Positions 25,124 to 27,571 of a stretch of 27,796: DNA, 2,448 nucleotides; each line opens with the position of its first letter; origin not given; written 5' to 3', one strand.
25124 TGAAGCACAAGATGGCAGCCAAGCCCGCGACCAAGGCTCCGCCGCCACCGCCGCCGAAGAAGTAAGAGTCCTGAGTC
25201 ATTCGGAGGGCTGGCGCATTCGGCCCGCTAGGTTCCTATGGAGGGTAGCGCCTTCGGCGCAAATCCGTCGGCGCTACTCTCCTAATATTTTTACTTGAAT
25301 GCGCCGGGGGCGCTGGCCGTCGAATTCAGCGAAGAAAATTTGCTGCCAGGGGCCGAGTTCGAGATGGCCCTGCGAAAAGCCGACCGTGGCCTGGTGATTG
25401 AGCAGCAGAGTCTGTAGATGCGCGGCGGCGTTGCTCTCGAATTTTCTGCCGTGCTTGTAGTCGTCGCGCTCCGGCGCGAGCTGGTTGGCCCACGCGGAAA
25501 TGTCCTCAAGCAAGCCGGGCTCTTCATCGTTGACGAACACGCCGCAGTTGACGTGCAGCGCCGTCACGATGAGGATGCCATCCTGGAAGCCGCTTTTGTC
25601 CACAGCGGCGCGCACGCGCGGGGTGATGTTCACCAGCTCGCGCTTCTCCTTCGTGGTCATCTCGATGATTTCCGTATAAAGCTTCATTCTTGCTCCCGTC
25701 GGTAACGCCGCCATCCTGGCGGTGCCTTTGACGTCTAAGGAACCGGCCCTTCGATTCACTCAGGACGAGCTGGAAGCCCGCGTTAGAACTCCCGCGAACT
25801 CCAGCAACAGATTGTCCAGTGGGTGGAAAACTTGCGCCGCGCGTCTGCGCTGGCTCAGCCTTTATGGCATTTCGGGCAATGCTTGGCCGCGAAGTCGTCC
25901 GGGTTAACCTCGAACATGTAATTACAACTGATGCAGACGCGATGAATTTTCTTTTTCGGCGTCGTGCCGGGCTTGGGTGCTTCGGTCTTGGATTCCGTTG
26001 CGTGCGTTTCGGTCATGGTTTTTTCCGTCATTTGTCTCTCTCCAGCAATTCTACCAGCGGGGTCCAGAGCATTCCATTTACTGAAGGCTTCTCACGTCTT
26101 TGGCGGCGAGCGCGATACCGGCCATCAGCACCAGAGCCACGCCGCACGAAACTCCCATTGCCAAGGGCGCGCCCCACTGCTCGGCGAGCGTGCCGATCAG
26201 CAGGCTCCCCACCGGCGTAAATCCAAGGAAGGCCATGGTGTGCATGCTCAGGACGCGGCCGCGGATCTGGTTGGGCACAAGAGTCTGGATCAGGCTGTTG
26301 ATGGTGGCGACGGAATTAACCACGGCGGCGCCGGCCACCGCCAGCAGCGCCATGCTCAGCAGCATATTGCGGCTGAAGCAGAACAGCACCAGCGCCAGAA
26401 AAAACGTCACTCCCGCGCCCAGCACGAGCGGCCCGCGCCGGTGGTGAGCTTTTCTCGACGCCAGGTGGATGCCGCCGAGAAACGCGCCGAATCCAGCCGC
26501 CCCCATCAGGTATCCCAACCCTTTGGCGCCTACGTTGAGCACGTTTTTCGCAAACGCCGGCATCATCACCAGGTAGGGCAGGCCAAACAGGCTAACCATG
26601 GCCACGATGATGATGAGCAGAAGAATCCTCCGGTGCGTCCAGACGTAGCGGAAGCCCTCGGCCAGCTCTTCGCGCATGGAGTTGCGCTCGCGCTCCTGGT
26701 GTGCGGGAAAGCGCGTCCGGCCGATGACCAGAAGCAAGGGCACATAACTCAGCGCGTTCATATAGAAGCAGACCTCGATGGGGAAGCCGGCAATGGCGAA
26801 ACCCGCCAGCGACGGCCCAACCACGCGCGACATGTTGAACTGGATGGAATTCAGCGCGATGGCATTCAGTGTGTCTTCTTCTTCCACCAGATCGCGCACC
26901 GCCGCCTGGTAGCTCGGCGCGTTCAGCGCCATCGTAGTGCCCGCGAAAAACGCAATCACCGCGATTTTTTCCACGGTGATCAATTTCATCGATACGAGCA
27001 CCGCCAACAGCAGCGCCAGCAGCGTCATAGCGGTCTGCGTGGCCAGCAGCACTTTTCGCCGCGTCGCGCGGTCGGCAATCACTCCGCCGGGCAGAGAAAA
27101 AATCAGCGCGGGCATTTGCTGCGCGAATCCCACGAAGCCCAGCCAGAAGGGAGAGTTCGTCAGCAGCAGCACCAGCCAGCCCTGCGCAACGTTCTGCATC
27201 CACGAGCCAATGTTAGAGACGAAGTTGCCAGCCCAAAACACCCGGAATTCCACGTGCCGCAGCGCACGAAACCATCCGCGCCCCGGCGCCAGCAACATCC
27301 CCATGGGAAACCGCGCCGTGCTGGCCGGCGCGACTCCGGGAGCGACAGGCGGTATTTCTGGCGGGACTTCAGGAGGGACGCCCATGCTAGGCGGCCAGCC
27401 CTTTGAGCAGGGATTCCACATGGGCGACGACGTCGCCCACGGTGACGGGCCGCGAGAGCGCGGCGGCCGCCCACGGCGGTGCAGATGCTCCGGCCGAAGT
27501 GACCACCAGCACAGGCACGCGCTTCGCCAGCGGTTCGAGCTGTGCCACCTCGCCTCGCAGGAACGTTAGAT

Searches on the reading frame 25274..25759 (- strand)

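Call 11: search_protein_families(library=pfam, proteins=[window:25274-25759:-], max_evalue=0.001)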
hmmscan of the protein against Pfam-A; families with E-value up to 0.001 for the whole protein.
window:25274-25759:- (161 aa): 1 family
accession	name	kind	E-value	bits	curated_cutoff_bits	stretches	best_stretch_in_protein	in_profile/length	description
PF01894.22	UPF0047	-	2.4e-33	115.2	27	1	44-158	1-117/117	Uncharacterised protein family UPF0047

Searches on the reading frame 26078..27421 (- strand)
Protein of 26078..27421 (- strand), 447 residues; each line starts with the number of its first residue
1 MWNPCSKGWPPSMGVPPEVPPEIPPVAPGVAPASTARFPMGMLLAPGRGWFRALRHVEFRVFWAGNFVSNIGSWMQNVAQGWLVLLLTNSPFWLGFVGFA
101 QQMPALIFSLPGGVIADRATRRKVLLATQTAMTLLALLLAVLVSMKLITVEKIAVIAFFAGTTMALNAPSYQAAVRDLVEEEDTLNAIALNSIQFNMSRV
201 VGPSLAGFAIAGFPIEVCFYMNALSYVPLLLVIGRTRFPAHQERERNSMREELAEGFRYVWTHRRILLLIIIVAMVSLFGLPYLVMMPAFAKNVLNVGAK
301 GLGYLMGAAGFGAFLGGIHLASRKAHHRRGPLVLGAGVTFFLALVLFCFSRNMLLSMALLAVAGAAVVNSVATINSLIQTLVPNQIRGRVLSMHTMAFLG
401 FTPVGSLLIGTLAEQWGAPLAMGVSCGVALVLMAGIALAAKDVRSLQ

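Call 11: search_protein_families(library=pfam, proteins=[window:26078-27421:-], max_evalue=0.001)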
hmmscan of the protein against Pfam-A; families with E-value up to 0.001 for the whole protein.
window:26078-27421:- (447 aa): 2 families
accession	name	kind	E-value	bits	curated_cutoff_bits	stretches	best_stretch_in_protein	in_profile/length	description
PF05977.19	MFS_3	-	6.3e-72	243.1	27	1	52-439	5-391/524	Transmembrane secretion effector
PF07690.21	MFS_1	-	2.5e-35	122.5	33.4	1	63-398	2-339/347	Major Facilitator Superfamily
